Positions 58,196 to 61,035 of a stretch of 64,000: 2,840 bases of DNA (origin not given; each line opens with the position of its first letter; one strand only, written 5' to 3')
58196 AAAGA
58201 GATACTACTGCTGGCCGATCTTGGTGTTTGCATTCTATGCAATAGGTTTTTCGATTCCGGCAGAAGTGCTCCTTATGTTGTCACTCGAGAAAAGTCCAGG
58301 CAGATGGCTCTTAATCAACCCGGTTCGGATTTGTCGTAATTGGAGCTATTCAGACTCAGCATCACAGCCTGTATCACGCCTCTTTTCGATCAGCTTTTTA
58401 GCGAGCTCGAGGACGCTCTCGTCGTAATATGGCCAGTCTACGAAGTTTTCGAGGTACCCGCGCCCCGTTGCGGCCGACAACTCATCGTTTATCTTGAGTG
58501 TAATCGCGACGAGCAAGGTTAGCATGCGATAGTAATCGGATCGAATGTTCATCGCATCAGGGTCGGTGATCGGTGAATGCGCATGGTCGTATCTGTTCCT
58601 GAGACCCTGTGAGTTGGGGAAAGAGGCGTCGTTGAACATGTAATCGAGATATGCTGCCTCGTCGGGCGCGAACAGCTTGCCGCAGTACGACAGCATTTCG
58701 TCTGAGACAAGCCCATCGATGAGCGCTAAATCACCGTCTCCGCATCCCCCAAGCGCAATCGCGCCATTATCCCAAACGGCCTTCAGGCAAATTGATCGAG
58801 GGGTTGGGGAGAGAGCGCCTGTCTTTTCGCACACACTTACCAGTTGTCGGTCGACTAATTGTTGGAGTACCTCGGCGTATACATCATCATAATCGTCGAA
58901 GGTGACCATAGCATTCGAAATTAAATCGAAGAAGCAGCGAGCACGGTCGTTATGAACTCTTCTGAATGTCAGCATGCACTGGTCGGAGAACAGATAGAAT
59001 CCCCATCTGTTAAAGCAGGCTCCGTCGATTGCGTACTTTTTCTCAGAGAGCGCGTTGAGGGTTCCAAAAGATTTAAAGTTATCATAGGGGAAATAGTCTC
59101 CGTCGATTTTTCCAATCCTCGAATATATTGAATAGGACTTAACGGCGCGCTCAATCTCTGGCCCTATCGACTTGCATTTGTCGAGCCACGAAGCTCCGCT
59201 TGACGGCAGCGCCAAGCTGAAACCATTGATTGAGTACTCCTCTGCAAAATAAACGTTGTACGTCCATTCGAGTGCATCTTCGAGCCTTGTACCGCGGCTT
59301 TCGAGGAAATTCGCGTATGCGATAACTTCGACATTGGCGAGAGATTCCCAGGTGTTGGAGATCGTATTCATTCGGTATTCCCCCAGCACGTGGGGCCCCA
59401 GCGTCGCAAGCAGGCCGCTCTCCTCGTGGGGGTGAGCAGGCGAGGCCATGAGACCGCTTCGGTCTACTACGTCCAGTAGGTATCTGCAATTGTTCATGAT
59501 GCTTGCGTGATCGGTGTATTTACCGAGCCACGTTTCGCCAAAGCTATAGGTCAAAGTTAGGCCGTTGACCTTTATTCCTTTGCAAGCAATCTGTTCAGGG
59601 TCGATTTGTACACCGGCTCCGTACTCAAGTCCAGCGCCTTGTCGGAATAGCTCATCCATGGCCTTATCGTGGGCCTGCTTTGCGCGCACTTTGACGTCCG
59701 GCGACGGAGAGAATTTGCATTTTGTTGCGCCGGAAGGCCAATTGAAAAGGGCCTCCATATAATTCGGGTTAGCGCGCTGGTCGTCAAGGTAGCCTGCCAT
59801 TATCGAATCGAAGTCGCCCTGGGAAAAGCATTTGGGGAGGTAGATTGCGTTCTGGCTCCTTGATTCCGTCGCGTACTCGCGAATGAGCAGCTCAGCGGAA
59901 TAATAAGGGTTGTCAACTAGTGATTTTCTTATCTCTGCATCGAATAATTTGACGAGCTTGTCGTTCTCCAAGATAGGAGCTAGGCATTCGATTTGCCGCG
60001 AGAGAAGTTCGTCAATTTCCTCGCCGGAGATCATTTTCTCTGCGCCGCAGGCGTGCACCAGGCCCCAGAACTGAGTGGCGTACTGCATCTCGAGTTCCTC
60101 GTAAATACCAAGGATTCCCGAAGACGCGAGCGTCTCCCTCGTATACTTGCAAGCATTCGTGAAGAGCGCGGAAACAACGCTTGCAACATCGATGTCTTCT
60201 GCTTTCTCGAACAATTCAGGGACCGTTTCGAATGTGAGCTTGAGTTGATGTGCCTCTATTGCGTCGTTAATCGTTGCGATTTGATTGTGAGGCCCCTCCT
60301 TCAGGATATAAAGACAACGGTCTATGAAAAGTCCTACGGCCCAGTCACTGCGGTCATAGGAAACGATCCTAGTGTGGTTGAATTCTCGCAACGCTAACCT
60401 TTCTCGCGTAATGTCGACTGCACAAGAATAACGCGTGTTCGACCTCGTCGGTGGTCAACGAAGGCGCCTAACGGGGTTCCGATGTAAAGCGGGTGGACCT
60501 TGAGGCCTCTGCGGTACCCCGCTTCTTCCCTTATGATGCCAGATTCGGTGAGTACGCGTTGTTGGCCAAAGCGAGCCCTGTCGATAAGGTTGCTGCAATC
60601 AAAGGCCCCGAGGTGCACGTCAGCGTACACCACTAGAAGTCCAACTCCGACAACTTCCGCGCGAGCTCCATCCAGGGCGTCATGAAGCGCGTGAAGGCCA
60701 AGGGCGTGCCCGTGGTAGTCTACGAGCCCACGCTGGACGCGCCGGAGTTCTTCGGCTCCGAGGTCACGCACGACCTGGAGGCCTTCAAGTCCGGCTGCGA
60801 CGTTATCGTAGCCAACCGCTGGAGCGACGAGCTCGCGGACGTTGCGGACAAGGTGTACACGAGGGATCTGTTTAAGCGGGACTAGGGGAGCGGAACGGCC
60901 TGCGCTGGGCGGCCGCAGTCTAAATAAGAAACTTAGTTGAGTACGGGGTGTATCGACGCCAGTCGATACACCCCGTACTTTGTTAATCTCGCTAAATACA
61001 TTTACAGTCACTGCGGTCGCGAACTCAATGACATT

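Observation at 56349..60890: Two diverged ugd 3' remnants form ~255-bp direct repeats bracketing a ~3.9-kb low-GC cassette (stacked cargo at a recombination anchor)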

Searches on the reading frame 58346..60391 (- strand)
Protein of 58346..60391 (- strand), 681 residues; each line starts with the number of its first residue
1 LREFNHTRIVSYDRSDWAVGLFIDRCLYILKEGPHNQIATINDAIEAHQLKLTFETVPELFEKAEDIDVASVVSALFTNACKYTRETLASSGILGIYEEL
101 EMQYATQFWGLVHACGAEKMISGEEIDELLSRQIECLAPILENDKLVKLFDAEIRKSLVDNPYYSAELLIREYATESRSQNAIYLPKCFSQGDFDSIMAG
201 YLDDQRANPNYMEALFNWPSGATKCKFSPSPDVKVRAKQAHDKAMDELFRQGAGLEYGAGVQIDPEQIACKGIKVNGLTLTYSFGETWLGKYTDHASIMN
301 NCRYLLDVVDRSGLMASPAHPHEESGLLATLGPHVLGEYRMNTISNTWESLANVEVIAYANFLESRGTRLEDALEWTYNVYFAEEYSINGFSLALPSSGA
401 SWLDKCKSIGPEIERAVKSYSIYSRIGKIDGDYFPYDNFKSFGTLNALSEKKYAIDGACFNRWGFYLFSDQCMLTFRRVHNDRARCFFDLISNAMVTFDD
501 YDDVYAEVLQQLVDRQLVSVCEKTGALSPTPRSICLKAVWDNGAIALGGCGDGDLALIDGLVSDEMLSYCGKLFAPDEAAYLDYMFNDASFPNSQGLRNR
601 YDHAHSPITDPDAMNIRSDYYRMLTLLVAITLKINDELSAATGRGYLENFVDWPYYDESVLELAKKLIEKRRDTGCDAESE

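Call 7: search_protein_families(library=pfam, proteins=[window:58346-60391:-], max_evalue=0.01)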
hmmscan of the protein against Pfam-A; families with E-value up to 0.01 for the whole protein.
window:58346-60391:- (681 aa): 0 families

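Call 9: search_protein_families(library=padloc, proteins=[window:58346-60391:-], max_evalue=0.1)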
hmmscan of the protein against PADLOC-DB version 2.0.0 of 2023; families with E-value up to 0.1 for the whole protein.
window:58346-60391:- (681 aa): 2 families
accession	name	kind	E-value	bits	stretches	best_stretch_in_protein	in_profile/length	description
PDLC05039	PDC-S56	-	6.1e-123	409.7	1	1-640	1-640/649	-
PDLC05038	PDC-S56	-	2.5e-18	64.3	2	107-455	102-453/578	-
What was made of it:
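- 58346..60391 (-): 681-aa PDC-S56, a PADLOC candidate single-gene defence protein. PDLC05039, E=6e-123, positions 1-640 of 649 (call 9).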

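Call 10: search_protein_families(library=ncbifam, proteins=[window:58346-60391:-], max_evalue=0.01)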
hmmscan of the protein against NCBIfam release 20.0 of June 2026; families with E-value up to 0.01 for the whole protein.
window:58346-60391:- (681 aa): 0 families

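Call 12: find_encoding_contigs(protein=window:58346-60391:-, flank=10000, max_places=10)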
Protein window:58346-60391:- (681 aa): 5 contigs read that carry it; 3 places shown.
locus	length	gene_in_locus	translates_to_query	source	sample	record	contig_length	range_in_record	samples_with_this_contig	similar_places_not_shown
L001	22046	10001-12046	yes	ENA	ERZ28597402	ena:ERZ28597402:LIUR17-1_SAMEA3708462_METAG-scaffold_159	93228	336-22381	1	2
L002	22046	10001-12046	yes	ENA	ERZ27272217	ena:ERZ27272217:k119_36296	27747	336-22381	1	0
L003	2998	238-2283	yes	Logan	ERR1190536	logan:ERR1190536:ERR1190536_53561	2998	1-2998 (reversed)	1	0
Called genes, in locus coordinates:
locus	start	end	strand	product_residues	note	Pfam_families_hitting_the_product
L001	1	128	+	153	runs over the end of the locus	?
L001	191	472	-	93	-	-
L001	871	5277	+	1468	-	-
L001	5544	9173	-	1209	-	PF00931:NB-ARC (faint), PF01637:ATPase_2 (faint), PF13191:AAA_16 (weak), PF25201:nSTAND6 (weak)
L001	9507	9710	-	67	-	-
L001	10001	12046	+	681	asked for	-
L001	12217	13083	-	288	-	-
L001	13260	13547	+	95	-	-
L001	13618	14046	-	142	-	PF03720:UDPG_MGDP_dh_C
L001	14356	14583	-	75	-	-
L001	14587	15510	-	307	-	-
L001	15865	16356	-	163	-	PF04055:Radical_SAM (weak)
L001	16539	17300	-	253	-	PF00657:Lipase_GDSL (faint), PF13472:Lipase_GDSL_2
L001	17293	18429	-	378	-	PF20706:GT4-conflict, PF00534:Glycos_transf_1, PF13692:Glyco_trans_1_4, PF13524:Glyco_trans_1_2 (weak)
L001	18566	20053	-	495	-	PF01943:Polysacc_synt, PF13440:Polysacc_synt_3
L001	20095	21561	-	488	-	PF14296:O-ag_pol_Wzy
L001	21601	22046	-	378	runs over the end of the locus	PF13439:Glyco_transf_4, PF13579:Glyco_trans_4_4 (faint), PF00534:Glycos_transf_1, PF13692:Glyco_trans_1_4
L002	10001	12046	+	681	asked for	-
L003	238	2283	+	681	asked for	-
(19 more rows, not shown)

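Call 64: search_protein_families(library=padloc, proteins=[L001:871-5277:+], max_evalue=0.001)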
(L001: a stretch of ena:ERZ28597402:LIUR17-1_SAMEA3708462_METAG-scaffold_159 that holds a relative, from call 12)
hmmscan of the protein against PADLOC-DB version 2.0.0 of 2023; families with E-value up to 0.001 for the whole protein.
L001:871-5277:+ (1468 aa): 6 families
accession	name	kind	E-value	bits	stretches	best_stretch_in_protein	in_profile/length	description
PDLC02164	Avs2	-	3.3e-61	205.4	2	4-625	6-594/1504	-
PDLC02161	Avs2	-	6.5e-51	171.2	2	12-498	11-464/1499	-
PDLC02162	Avs2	-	1.6e-48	163.5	2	13-629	14-586/1379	-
PDLC02163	Avs2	-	9.6e-20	67.8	2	153-492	212-528/1576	-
PDLC02166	Avs2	-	1e-17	61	1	16-504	19-465/1498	-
PDLC02165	Avs2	-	1e-15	54.7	2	756-984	615-840/1375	-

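Call 73: find_related_loci(query=window:58346-60391:-, collection=viral_contigs, flank=10000)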
Query window:58346-60391:- (681 aa) in viral_contigs; peptide patterns used: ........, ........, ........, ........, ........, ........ (x = any residue, [..] = any of these).
2 stretches matched a pattern, but none encodes a relative of the query by tblastn (E <= 1e-3).

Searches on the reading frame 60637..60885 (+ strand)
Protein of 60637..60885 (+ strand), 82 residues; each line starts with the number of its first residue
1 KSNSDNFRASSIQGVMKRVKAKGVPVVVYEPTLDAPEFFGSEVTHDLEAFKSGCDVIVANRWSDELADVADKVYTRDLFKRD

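Call 7: search_protein_families(library=pfam, proteins=[window:60637-60885:+], max_evalue=0.01)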
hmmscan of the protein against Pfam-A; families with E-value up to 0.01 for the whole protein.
window:60637-60885:+ (82 aa): 1 family
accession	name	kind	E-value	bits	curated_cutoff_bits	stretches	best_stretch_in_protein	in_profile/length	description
PF03720.21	UDPG_MGDP_dh_C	-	5.2e-08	33.6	30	1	1-70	8-81/103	UDP-glucose/GDP-mannose dehydrogenase family, UDP binding domain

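Call 21: find_encoding_contigs(protein=window:60682-60885:+, flank=10000, max_places=10)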
Protein window:60682-60885:+ (67 aa): 14 contigs read that carry it; 10 places shown.
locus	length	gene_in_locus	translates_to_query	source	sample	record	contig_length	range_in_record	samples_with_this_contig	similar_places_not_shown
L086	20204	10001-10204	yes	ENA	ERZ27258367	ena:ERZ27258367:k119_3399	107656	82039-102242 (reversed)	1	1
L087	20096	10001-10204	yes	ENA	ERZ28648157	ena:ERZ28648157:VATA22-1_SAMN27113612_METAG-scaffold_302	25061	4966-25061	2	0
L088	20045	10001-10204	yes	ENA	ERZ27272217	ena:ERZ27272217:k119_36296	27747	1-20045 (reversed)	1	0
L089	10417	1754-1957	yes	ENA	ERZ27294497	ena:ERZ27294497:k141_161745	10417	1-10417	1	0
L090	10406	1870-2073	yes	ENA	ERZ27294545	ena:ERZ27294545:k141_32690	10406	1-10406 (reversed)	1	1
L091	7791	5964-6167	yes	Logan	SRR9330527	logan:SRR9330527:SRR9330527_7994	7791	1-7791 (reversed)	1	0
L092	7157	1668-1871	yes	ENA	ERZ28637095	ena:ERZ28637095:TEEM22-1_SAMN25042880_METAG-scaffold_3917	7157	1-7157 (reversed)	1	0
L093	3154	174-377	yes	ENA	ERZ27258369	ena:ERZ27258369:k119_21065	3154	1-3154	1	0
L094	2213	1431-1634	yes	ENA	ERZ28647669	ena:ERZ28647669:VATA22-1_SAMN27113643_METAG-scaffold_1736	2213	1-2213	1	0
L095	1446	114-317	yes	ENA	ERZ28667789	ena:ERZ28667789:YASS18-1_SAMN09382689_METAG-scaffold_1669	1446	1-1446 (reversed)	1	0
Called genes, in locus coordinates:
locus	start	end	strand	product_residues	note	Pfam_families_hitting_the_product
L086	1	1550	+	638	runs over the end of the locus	PF16889:Hepar_II_III_N, PF07940:Hepar_II_III_C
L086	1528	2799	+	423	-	PF04932:Wzy_C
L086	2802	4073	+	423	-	PF01943:Polysacc_synt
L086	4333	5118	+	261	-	-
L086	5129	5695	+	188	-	-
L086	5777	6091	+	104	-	PF03720:UDPG_MGDP_dh_C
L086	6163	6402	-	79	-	-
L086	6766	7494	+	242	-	-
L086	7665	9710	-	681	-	-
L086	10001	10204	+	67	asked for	-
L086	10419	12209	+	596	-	-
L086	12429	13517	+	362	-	-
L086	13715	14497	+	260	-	PF22769:DCD (weak)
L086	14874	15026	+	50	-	-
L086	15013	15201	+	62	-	-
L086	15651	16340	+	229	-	PF01381:HTH_3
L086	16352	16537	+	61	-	-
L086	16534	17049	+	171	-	PF02661:Fic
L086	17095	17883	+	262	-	PF12873:DUF3825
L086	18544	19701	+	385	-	-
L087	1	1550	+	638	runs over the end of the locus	PF16889:Hepar_II_III_N, PF07940:Hepar_II_III_C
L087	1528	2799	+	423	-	PF04932:Wzy_C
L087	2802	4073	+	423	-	PF01943:Polysacc_synt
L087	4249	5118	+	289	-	-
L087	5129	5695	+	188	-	-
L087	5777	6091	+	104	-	PF03720:UDPG_MGDP_dh_C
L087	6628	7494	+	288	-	-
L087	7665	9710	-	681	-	-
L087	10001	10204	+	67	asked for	-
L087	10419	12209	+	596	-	-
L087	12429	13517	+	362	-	-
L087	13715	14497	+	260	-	PF22769:DCD (weak)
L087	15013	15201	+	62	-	-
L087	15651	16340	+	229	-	PF01381:HTH_3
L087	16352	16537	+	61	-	-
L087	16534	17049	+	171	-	PF02661:Fic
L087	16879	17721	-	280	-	-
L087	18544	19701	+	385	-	-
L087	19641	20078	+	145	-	-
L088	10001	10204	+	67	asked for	-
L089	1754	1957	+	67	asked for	-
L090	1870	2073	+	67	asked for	-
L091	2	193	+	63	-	?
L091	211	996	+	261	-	PF03372:Exo_endo_phos (faint)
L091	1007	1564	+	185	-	-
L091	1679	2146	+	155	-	-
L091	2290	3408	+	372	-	PF14253:AbiH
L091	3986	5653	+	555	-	PF13304:AAA_21, PF13175:AAA_15 (weak), PF20469:OLD-like_TOPRIM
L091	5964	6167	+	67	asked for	-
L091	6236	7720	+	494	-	PF20693:YobI-ATPase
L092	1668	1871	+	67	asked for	-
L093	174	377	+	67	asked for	-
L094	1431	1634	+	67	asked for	-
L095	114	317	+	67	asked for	-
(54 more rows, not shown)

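Call 64: search_protein_families(library=padloc, proteins=[L086:10419-12209:+, L086:12429-13517:+, L086:13715-14497:+, L091:6236-7720:+], max_evalue=0.001)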
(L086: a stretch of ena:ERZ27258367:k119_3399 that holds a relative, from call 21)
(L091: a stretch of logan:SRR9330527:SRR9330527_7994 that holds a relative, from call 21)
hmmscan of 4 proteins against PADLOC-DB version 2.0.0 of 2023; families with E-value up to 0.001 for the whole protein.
L086:10419-12209:+ (596 aa): 3 families
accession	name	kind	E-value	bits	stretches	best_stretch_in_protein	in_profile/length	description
PDLC05031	PDC-S49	-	3.8e-26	90.1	1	3-172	6-172/624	-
PDLC05029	PDC-S49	-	6.5e-20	69.4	1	3-210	5-216/619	-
PDLC05030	PDC-S49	-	1.6e-13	48.3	1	1-172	1-180/629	-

L086:12429-13517:+ (362 aa): 0 families

L086:13715-14497:+ (260 aa): 0 families

L091:6236-7720:+ (494 aa): 1 family
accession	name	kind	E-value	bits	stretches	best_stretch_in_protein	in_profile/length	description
PDLC02220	Tmn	-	3.6e-27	92.7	2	276-488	263-443/1273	-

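Call 68: search_protein_families(library=pfam, alignment_id=A3, max_evalue=0.00001)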
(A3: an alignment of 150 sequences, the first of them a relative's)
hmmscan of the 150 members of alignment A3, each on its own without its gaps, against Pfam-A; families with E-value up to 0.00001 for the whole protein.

A. member 1, L088:14434-18840:- (1468 aa): 0 families

B. families by the number of members that match (of 150 scanned): 78 families (the first 25 are shown)
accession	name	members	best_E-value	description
PF13304.12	AAA_21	9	3.4e-43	AAA domain, putative AbiEii toxin, Type IV TA system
PF13175.12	AAA_15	8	1.4e-29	AAA ATPase domain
PF20469.4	OLD-like_TOPRIM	4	1.7e-18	Overcoming lysogenization defect protein-like, TOPRIM domain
PF13707.11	RloB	3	5.3e-30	RloB-like protein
PF13245.12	AAA_19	3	2e-13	AAA domain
PF13538.12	UvrD_C_2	3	8.5e-11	UvrD-like helicase C-terminal domain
PF01381.28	HTH_3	3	2.6e-10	Helix-turn-helix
PF02661.23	Fic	3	3.4e-08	Fic/DOC family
PF02463.25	SMC_N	3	2.3e-07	RecF/RecN/SMC N terminal domain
PF13476.12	AAA_23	3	2.3e-07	AAA domain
PF00580.27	UvrD-helicase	2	3.7e-35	UvrD/REP helicase N-terminal domain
PF00534.26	Glycos_transf_1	2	3.9e-33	Glycosyl transferases group 1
PF01943.22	Polysacc_synt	2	4.1e-33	Polysaccharide biosynthesis protein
PF14253.11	AbiH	2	1.8e-31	Bacteriophage abortive infection AbiH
PF13692.12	Glyco_trans_1_4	2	1.3e-26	Glycosyl transferases group 1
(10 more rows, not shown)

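Call 69: search_protein_families(library=padloc, alignment_id=A3, max_evalue=0.00001)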
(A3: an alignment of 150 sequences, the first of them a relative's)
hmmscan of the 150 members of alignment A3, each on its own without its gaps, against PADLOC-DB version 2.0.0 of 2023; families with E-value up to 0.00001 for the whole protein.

A. member 1, L088:14434-18840:- (1468 aa): 6 families
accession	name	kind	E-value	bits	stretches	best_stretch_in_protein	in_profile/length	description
PDLC02164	Avs2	-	3.3e-61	205.4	2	4-625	6-594/1504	-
PDLC02161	Avs2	-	6.5e-51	171.2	2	12-498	11-464/1499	-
PDLC02162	Avs2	-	1.6e-48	163.5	2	13-629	14-586/1379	-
PDLC02163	Avs2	-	9.6e-20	67.8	2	153-492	212-528/1576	-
PDLC02166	Avs2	-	1e-17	61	1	16-504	19-465/1498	-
PDLC02165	Avs2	-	1e-15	54.7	2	756-984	615-840/1375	-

B. families by the number of members that match (of 150 scanned): 348 families (the first 25 are shown)
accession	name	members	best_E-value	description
PDLC02980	AriA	9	4.2e-41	-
PDLC02979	AriA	9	3e-30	-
PDLC04180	HEC-01A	9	8.8e-12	-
PDLC04178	HEC-01A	9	1.3e-11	-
PDLC02335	AbiLi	8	6.9e-85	AbiLi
PDLC04135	mad3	8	9.2e-25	mads_3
PDLC04182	HEC-01A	8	3.7e-12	-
PDLC04175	HEC-01A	7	2e-09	-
PDLC00066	GajA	6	7.3e-116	AAA ATPase domain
PDLC00070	GajA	6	1.6e-44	AAA ATPase domain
PDLC02358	Old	6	5.3e-27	Old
PDLC00069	GajA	6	1.4e-24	AAA ATPase domain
PDLC02981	AriAB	6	4.4e-22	-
PDLC00075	GajA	6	8e-22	AAA ATPase domain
PDLC02915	ATPase-Toprim_I-B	6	1.3e-19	-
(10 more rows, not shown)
